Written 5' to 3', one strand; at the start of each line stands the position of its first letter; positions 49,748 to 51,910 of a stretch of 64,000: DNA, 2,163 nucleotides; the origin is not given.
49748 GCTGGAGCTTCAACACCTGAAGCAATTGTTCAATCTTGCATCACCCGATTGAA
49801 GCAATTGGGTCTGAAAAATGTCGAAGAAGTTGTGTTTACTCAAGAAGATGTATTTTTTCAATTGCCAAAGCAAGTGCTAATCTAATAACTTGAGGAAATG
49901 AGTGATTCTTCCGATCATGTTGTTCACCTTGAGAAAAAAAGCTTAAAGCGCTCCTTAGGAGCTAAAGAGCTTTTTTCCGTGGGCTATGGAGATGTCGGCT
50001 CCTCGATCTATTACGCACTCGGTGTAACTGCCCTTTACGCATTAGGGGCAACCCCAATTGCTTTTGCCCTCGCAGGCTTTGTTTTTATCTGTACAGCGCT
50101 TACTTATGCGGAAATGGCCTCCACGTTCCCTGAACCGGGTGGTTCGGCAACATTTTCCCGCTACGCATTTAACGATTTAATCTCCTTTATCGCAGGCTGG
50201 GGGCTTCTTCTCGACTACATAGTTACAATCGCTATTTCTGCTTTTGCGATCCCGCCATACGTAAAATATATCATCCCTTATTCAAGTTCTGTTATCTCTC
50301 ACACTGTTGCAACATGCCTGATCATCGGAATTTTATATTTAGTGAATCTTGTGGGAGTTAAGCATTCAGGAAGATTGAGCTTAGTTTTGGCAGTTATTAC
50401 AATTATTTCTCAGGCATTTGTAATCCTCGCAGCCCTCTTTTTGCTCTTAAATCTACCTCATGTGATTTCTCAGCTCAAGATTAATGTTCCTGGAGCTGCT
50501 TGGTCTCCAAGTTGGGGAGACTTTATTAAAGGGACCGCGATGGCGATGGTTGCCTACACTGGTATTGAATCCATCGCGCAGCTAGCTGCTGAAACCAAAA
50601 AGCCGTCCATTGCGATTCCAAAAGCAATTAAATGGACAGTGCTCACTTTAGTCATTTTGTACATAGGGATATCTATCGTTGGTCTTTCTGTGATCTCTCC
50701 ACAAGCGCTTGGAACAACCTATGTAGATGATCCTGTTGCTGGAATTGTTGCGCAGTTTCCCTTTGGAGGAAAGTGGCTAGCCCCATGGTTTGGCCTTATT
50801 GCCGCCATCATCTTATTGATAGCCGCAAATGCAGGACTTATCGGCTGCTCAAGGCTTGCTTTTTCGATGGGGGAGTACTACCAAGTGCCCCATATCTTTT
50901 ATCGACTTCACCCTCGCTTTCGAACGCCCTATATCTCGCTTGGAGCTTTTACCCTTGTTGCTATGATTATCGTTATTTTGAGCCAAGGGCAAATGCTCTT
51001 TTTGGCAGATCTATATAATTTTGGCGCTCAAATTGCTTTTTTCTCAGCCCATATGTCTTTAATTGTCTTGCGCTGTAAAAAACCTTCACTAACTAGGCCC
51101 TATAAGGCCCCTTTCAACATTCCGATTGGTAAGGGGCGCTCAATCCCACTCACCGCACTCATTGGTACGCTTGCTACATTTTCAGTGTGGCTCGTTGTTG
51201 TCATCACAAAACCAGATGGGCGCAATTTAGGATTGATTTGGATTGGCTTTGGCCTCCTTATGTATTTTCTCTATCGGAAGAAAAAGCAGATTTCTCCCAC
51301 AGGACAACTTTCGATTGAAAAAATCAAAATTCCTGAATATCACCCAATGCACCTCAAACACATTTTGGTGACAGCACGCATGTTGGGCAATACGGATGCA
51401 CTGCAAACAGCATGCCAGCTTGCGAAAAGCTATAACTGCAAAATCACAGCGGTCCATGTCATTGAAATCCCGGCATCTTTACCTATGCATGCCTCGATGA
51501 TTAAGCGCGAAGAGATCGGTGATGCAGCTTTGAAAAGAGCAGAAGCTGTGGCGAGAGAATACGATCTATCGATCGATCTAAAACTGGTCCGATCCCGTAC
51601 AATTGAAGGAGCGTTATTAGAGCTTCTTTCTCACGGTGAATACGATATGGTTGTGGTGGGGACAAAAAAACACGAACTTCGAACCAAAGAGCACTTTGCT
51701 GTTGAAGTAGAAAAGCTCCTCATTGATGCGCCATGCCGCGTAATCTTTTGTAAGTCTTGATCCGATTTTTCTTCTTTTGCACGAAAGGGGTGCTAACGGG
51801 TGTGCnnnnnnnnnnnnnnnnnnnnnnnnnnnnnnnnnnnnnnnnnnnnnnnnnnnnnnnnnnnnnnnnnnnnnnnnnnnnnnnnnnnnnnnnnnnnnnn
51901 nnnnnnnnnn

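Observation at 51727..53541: F-box/ankyrin gene bracketed by a perfect 35-bp direct repeat that duplicates the 3' end of the permease gene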

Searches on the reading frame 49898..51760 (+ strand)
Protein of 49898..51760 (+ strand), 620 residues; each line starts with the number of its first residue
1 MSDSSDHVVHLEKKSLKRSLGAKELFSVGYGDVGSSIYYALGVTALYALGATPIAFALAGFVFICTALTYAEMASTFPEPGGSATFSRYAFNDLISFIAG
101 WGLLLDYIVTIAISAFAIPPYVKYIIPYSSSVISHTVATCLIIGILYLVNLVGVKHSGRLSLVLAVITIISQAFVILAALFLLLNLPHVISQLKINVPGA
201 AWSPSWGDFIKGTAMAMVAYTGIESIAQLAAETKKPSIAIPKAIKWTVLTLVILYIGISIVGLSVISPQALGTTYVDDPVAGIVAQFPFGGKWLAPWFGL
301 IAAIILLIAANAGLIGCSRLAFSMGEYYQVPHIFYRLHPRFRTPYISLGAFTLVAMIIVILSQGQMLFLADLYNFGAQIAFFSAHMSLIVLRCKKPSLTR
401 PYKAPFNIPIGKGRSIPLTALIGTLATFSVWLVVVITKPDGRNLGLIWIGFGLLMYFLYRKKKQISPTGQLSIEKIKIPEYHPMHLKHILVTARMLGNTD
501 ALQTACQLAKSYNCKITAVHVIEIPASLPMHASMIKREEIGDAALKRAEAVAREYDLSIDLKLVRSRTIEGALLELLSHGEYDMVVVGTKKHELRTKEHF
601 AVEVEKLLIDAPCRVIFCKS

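Call 6: search_protein_families(library=pfam, proteins=[window:49898-51760:+], max_evalue=0.01)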
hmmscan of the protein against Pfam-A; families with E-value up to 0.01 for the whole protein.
window:49898-51760:+ (620 aa): 3 families
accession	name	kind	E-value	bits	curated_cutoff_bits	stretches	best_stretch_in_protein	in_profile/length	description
PF13520.12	AA_permease_2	-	1e-41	143.7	27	1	21-442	2-411/427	Amino acid permease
PF00324.27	AA_permease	-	3e-35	122.3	24.6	1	47-439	25-430/470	Amino acid permease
PF00582.32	Usp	-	4.4e-08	34.2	24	1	487-616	3-138/141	Universal stress protein family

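Call 7: find_homologous_proteins(query=window:49898-51760:+, max_evalue=1e-30)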
Query window:49898-51760:+ (620 aa): 5859 proteins with E <= 1e-30 among 8000 candidates; the best 120 are listed.
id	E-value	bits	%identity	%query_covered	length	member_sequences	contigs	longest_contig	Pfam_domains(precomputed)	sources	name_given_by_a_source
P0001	0.0e+0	1363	100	100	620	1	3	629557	PF13520.13,PF00324.28,PF00582.33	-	-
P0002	0.0e+0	1142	80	100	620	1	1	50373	PF13520.13,PF00324.28,PF00582.33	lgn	-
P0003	0.0e+0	1137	80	100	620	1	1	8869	PF13520.13,PF00324.28,PF00582.33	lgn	-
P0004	0.0e+0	1131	80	100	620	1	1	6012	PF13520.13,PF00324.28,PF00582.33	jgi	-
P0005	0.0e+0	1111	78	100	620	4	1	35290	PF13520.13,PF00324.28,PF00582.33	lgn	-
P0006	0.0e+0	1097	78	100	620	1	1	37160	PF13520.13,PF00324.28,PF00582.33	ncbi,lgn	-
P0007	0.0e+0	1096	76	100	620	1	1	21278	PF13520.13,PF00324.28,PF00582.33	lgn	-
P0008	0.0e+0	1095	77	100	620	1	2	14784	PF13520.13,PF00324.28,PF00582.33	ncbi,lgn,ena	-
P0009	0.0e+0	1091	77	100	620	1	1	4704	PF13520.13,PF00324.28,PF00582.33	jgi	jgi:APA family basic amino acid/polyamine antiporter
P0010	0.0e+0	1084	76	100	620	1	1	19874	PF13520.13,PF00324.28,PF00582.33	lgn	-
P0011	0.0e+0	1084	76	100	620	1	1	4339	PF13520.13,PF00324.28,PF00582.33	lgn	-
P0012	0.0e+0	1083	76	100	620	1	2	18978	PF13520.13,PF00324.28,PF00582.33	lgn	-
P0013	0.0e+0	1081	76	100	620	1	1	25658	PF13520.13,PF00324.28,PF00582.33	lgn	-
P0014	0.0e+0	1078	75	100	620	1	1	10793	PF13520.13,PF00324.28,PF00582.33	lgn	-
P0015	0.0e+0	1078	76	100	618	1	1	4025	PF13520.13,PF00324.28,PF00582.33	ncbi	-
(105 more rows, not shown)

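Call 10: find_related_loci(query=A1, collection=genome_contigs, flank=8000)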
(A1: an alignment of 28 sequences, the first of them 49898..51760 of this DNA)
Query A1 (620 aa) in genome_contigs; peptide patterns used: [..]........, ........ (x = any residue, [..] = any of these).
569 stretches matched a pattern; 558 encode a relative of the query (tblastn E <= 1e-3); the best 80 are kept; 80 distinct loci.
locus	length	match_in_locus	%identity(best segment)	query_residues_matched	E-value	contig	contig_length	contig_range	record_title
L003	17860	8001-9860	78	1-620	0e+0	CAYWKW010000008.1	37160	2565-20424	MAG TPA_asm: uncultured bacterium isolate SRP200132_co2_218 genome assembly, contig: NODE_862_length_37160_cov_10.301657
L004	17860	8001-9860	75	1-620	0e+0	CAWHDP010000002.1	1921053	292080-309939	MAG: uncultured Chlamydiae bacterium isolate MFD04780.bin.1.32 genome assembly, contig: contig_180, whole genome shotgun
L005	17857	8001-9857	73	2-620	0e+0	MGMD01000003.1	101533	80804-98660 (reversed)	MAG: Chlamydiae bacterium RIFCSPLOWO2_12_FULL_45_20 rifcsplowo2_12_scaffold_1084, whole genome shotgun sequence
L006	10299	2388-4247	75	1-620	0e+0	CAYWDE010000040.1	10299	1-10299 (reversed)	MAG TPA_asm: uncultured bacterium isolate SRP302895_co1_246 genome assembly, contig: NODE_13004_length_10299_cov_3.94103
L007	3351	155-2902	73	1-620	0e+0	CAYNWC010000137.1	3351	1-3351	MAG TPA_asm: uncultured bacterium isolate SRP200132_co1_23 genome assembly, contig: NODE_61042_length_3351_cov_5.358010,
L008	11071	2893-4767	71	1-620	0e+0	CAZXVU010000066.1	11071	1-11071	MAG TPA_asm: uncultured bacterium isolate SRP200132_co1_523 genome assembly, contig: NODE_10471_length_11071_cov_8.16185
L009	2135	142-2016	72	1-620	0e+0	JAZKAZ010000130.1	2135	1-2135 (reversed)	MAG: Chlamydiota bacterium isolate ADI_H3L2_1_122_18_3-bin054_1 ADIH3L21_B054_1_000000000130, whole genome shotgun seque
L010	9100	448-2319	68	1-620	0e+0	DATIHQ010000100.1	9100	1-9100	MAG TPA_asm: Chlamydiales bacterium isolate SMAG_U15642 k141_228207, whole genome shotgun sequence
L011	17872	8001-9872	68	1-620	0e+0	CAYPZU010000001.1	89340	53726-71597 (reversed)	MAG TPA_asm: uncultured bacterium isolate SRP292972_co2_195 genome assembly, contig: NODE_212_length_89340_cov_8.336977,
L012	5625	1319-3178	68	1-620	0e+0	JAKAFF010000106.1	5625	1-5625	MAG: bacterium isolate WY1.bin82 NODE_25433_length_5625_cov_1.158239, whole genome shotgun sequence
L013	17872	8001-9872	64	1-619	0e+0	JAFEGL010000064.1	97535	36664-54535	MAG: Verrucomicrobia bacterium isolate SZAS-17 LIN-573__64__length-97535, whole genome shotgun sequence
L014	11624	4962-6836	69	1-620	0e+0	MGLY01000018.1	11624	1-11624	MAG: Chlamydiae bacterium RIFCSPHIGHO2_12_FULL_49_9 rifcsphigho2_12_scaffold_18004, whole genome shotgun sequence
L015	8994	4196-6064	63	3-620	0e+0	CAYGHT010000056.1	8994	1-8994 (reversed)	MAG TPA_asm: uncultured bacterium isolate ERP113451_co3_56 genome assembly, contig: NODE_6646_length_8994_cov_5.150352,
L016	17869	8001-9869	62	1-620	0e+0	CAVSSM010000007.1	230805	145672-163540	MAG: uncultured Chlamydiae bacterium isolate MFD05580.bin.2.22 genome assembly, contig: contig_39119, whole genome shotg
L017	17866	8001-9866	59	4-620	0e+0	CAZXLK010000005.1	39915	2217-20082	MAG TPA_asm: uncultured bacterium isolate SRP200132_co1_526 genome assembly, contig: NODE_1657_length_39915_cov_7.858530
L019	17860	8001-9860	73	1-620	0e+0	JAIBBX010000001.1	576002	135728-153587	MAG: Parachlamydiales bacterium isolate SSF52 NODE_45_length_576002_cov_25.423217, whole genome shotgun sequence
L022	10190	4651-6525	59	1-620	0e+0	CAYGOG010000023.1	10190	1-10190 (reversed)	MAG TPA_asm: uncultured bacterium isolate ERP113451_co6_82 genome assembly, contig: NODE_2644_length_10190_cov_7.831672,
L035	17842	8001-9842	54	3-618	0e+0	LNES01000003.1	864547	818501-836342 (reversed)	MAG: Chlamydiae bacterium Ga0074140 Ga0074140_11.3, whole genome shotgun sequence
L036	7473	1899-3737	54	8-620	0e+0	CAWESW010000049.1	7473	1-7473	MAG: uncultured Verrucomicrobiae bacterium isolate MFD03323.bin.2.105 genome assembly, contig: contig_197403, whole geno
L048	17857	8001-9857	55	1-620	0e+0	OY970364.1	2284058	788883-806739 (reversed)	MAG: uncultured Verrucomicrobiae bacterium isolate MFD04463.bin.c.15 genome assembly, chromosome: 1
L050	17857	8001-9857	55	2-620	0e+0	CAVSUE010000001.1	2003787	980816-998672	MAG: uncultured Verrucomicrobiae bacterium isolate MFD09671.bin.1.113 genome assembly, contig: contig_81095, whole genom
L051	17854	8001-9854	55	3-620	0e+0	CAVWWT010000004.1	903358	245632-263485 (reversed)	MAG: uncultured Verrucomicrobiae bacterium isolate MFD09495.bin.1.136 genome assembly, contig: contig_648, whole genome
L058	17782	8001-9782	54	8-618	0e+0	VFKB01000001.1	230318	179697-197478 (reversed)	MAG: Parachlamydiales bacterium isolate Bin_65_10 c_000001958762, whole genome shotgun sequence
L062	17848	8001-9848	52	4-620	0e+0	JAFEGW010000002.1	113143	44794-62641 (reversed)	MAG: Verrucomicrobia bacterium isolate SZAS AMP-14 VERR-AMP-1__2__length-113143, whole genome shotgun sequence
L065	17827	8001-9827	53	10-620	0e+0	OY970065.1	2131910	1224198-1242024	MAG: Parachlamydiales bacterium isolate MFD09286.bin.c.6 genome assembly, chromosome: 1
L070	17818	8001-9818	52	5-615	0e+0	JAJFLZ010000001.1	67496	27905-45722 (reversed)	MAG: Chlamydiae bacterium isolate OFTM343 OFTM343_0, whole genome shotgun sequence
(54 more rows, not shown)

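Call 26: find_encoding_contigs(protein=P0002, flank=8000, max_places=3)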
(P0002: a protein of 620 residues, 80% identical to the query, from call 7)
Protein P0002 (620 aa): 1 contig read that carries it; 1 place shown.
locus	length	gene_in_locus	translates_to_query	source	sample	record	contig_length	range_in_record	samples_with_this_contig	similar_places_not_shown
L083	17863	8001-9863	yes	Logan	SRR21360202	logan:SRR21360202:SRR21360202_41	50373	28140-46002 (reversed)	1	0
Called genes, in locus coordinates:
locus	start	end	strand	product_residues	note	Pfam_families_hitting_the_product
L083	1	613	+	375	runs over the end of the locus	-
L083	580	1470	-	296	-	PF19783:DUF6268 (weak)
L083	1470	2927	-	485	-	PF02463:SMC_N, PF13304:AAA_21 (faint), PF13476:AAA_23 (weak)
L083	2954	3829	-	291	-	PF11858:DUF3378, PF01351:RNase_HII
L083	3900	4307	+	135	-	PF13413:HTH_25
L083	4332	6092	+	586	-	PF00069:Pkinase, PF07714:PK_Tyr_Ser-Thr, PF03781:FGE-sulfatase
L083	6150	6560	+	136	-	PF01451:LMWPc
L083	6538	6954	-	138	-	-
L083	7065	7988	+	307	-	PF02401:LYTB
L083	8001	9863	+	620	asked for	PF13520:AA_permease_2, PF00324:AA_permease, PF00582:Usp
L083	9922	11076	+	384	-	-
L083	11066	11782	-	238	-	PF13304:AAA_21 (faint), PF00005:ABC_tran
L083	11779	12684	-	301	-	PF00005:ABC_tran, PF13304:AAA_21 (faint), PF08352:oligo_HPY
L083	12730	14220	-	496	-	PF00496:SBP_bac_5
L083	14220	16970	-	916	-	PF00496:SBP_bac_5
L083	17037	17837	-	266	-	PF12911:OppC_N (weak), PF00528:BPD_transp_1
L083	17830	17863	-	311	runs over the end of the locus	PF19300:BPD_transp_1_N, PF00528:BPD_transp_1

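Call 27: find_encoding_contigs(protein=P0003, flank=8000, max_places=3)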
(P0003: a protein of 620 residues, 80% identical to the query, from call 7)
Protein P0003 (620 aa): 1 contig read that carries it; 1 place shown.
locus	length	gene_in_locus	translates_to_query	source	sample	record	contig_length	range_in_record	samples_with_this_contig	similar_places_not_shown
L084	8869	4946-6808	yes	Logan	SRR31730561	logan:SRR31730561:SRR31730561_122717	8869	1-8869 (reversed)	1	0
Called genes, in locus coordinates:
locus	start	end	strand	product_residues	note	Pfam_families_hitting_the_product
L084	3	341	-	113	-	?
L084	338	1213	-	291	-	PF11858:DUF3378, PF01351:RNase_HII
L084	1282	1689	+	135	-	PF13413:HTH_25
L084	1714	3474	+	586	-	PF00069:Pkinase, PF07714:PK_Tyr_Ser-Thr, PF03781:FGE-sulfatase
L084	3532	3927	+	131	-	PF01451:LMWPc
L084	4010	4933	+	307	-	PF02401:LYTB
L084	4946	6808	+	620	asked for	PF13520:AA_permease_2, PF00324:AA_permease, PF00582:Usp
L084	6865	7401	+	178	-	-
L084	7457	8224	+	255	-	-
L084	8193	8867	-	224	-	?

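Call 28: find_encoding_contigs(protein=P0004, flank=8000, max_places=3)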
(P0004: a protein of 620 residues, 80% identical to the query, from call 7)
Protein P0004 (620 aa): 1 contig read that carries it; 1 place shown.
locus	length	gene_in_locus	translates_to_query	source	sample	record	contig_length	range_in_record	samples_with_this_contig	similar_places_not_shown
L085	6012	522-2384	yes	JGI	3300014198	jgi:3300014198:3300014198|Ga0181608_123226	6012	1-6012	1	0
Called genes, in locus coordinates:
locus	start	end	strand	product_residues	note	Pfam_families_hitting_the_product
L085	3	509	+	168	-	?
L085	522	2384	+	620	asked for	PF13520:AA_permease_2, PF00324:AA_permease, PF00582:Usp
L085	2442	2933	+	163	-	-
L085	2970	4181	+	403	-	-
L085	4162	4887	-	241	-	PF00005:ABC_tran, PF13304:AAA_21 (faint)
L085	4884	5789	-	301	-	PF00005:ABC_tran, PF02463:SMC_N (faint), PF13304:AAA_21 (weak), PF08352:oligo_HPY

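Call 36: search_protein_families(library=pfam, alignment_id=A2, max_evalue=0.0001)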
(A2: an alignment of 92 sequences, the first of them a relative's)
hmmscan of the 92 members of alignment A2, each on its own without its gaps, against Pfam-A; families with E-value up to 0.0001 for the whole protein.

A. member 1, L003:9836-10372:+ (179 aa): 0 families

B. families by the number of members that match (of 92 scanned): 56 families (the first 25 are shown)
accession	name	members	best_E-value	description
PF13173.12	AAA_14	3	2.3e-29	AAA domain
PF07690.21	MFS_1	2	1.1e-50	Major Facilitator Superfamily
PF13635.12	DUF4143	2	7.6e-50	Domain of unknown function (DUF4143)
PF00069.31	Pkinase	2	3.4e-30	Protein kinase domain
PF07714.23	PK_Tyr_Ser-Thr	2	7.6e-24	Protein tyrosine and serine/threonine kinase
PF00924.24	MS_channel_2nd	2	6.1e-17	Mechanosensitive ion channel, beta-domain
PF14496.11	NEL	2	3e-15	C-terminal novel E3 ligase, LRR-interacting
PF02517.21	Rce1-like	2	8.2e-15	Type II CAAX prenyl endopeptidase Rce1-like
PF00651.37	BTB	2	1.5e-12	BTB/POZ domain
PF00083.30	Sugar_tr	2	5.9e-10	Sugar (and other) transporter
PF05977.19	MFS_3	2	1.7e-06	Transmembrane secretion effector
PF00733.27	Asn_synthase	1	1.9e-91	Asparagine synthase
PF09820.16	AAA-ATPase_like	1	1.9e-58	Predicted AAA-ATPase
PF12784.13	PDDEXK_2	1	2.5e-48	PD-(D/E)XK nuclease family transposase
PF13537.11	GATase_7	1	3.9e-45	Glutamine amidotransferase domain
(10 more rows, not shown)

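Call 37: find_related_loci(query=A1, collection=metagenome_contigs, flank=8000)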
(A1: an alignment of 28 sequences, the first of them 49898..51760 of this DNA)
Query A1 (620 aa) in metagenome_contigs; peptide patterns used: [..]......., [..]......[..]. (x = any residue, [..] = any of these).
416 stretches matched a pattern; 272 encode a relative of the query (tblastn E <= 1e-3); the best 80 are kept; 80 distinct loci.
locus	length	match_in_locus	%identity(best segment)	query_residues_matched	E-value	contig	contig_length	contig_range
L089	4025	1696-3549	76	1-620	0e+0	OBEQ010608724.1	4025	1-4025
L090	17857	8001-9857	73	2-620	0e+0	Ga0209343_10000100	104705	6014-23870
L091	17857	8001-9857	73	2-620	0e+0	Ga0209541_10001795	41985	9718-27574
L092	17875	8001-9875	75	1-620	0e+0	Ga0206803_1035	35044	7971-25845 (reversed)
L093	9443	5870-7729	72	1-620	0e+0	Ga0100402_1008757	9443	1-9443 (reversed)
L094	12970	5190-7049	76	1-620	0e+0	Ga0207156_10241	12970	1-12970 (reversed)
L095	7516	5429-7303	73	1-620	0e+0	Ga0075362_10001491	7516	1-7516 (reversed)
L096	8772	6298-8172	73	1-620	0e+0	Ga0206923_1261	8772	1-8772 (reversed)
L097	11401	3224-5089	70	1-620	0e+0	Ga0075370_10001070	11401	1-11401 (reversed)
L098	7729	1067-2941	69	1-620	0e+0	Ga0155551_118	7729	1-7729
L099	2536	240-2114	63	1-620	0e+0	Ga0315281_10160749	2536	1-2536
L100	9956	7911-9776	62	4-620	0e+0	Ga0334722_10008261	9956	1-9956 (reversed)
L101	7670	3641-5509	61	3-620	0e+0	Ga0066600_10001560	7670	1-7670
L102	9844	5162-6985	61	5-620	0e+0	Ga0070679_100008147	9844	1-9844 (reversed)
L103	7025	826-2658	60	5-620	0e+0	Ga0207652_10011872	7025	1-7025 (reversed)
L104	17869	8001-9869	58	1-620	0e+0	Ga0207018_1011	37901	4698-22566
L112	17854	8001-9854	56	3-620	0e+0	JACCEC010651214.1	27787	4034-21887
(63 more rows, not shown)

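Call 51: search_protein_families(library=pfam, proteins=[L007:2071-2664:+, L035:10096-10320:+, L019:9892-10212:+, L003:9836-10372:+, L083:9922-11073:+, L084:6865-7398:+, L084:7457-8221:+, L085:2442-2930:+, L085:2970-4178:+], max_evalue=0.01)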
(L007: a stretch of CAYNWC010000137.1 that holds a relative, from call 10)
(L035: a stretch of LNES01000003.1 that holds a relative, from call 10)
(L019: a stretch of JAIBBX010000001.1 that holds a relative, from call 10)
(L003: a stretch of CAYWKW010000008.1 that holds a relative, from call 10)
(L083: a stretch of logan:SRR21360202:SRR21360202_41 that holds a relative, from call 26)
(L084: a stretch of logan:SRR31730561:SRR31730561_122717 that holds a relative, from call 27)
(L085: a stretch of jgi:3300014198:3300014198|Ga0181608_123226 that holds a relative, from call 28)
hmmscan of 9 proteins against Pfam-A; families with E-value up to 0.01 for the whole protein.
L007:2071-2664:+ (198 aa): 0 families

L035:10096-10320:+ (75 aa): 0 families

L019:9892-10212:+ (107 aa): 0 families

L003:9836-10372:+ (179 aa): 0 families

L083:9922-11073:+ (384 aa): 0 families

L084:6865-7398:+ (178 aa): 0 families

L084:7457-8221:+ (255 aa): 0 families

L085:2442-2930:+ (163 aa): 0 families

L085:2970-4178:+ (403 aa): 0 families

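Call 63: search_protein_families(library=pfam, proteins=[L112:6711-7496:-, L065:524-931:+, L104:436-1488:-, L104:1488-3032:-, L104:3032-3916:-, L104:4213-4617:+, L070:4479-5603:-], max_evalue=0.001)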
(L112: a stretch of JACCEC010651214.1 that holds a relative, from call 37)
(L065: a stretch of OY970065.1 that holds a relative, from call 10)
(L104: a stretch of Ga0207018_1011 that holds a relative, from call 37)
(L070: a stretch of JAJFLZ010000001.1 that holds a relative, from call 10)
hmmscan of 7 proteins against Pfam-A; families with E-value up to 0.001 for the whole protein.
L112:6711-7496:- (262 aa): 9 families
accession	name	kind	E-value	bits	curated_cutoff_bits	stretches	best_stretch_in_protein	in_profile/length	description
PF12799.13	LRR_4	-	1.5e-16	60.5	27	2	192-235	1-42/44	Leucine Rich repeats (2 copies)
PF00560.39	LRR_1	-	1.5e-16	57.4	20.6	0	124-143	1-21/23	Leucine Rich Repeat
PF13855.12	LRR_8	-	3.4e-16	59.2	27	3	124-181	2-61/61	Leucine rich repeat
PF23598.1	LRR_14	-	1.4e-14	54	40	2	105-178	52-123/353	Leucine-rich repeat region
PF13516.12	LRR_6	-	1.1e-06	28.7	23.4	0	169-182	3-15/24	Leucine Rich repeat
PF25019.1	LRR_R13L1-DRL21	-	1.5e-05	25.4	27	0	189-239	66-117/127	R13L1/DRL21 LRRs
PF23211.1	LRR_LRWD1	-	6.2e-05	23.2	28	1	99-189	15-106/190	Leucine-rich repeat and WD repeat-containing protein 1, LRR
PF23286.1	LRR_13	-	0.00033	20.8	30.1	0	105-233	32-171/210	Disease resistance protein RPS4B-like, leucine-rich repeats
PF24048.1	LRR_NXF1-5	-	0.00035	20.6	30.5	0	151-239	36-128/142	NXF1/2/3/5 leucine-rich repeat domain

L065:524-931:+ (136 aa): 1 family
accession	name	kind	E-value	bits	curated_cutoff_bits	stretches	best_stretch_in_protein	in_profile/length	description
PF13366.12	PDDEXK_3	-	6.6e-45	152.7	22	1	18-134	2-117/117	PD-(D/E)XK nuclease superfamily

L104:436-1488:- (351 aa): 1 family
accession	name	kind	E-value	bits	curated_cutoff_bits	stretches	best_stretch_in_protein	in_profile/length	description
PF19783.5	DUF6268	-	1.1e-05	25.1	22.8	1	160-349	85-278/279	Domain of unknown function (DUF6268)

L104:1488-3032:- (515 aa): 4 families
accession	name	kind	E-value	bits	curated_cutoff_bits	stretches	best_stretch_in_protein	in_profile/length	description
PF02463.25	SMC_N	-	2.5e-17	63.5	40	1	2-484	2-213/220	RecF/RecN/SMC N terminal domain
PF13476.12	AAA_23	-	1e-12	49.6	27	1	4-325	1-200/201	AAA domain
PF13175.12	AAA_15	-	4.7e-06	26.9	32.1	1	1-77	1-67/374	AAA ATPase domain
PF13401.12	AAA_22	-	4.8e-05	24.1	27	0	24-65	7-33/130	AAA domain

L104:3032-3916:- (295 aa): 2 families
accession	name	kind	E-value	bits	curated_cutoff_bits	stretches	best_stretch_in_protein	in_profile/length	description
PF01351.25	RNase_HII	-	4.7e-27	95.6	25.8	1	93-291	1-198/199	Ribonuclease HII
PF11858.14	DUF3378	-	1.2e-11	45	27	1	12-77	7-71/76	Domain of unknown function (DUF3378)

L104:4213-4617:+ (135 aa): 2 families
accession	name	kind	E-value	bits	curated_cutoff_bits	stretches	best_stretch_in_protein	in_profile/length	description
PF13413.12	HTH_25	-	1.1e-16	60.8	24.6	1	12-71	2-61/62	Helix-turn-helix domain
PF12844.13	HTH_19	-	0.0001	22.6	30.2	0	10-44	2-36/64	Helix-turn-helix domain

L070:4479-5603:- (375 aa): 5 families
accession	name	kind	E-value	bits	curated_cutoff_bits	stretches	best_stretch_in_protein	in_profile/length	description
PF13635.12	DUF4143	-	1.6e-36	125.9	28.1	1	186-341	2-159/160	Domain of unknown function (DUF4143)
PF13173.12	AAA_14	-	9e-29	100.5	27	1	16-137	2-127/129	AAA domain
PF01637.24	ATPase_2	-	5.4e-05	23.5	33.2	1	15-40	19-44/225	ATPase domain predominantly from Archaea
PF20720.3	nSTAND3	-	0.00016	21.9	27.2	1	5-40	6-41/155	Novel STAND NTPase 3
PF13401.12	AAA_22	-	0.0002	22.1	27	0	17-41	6-30/130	AAA domain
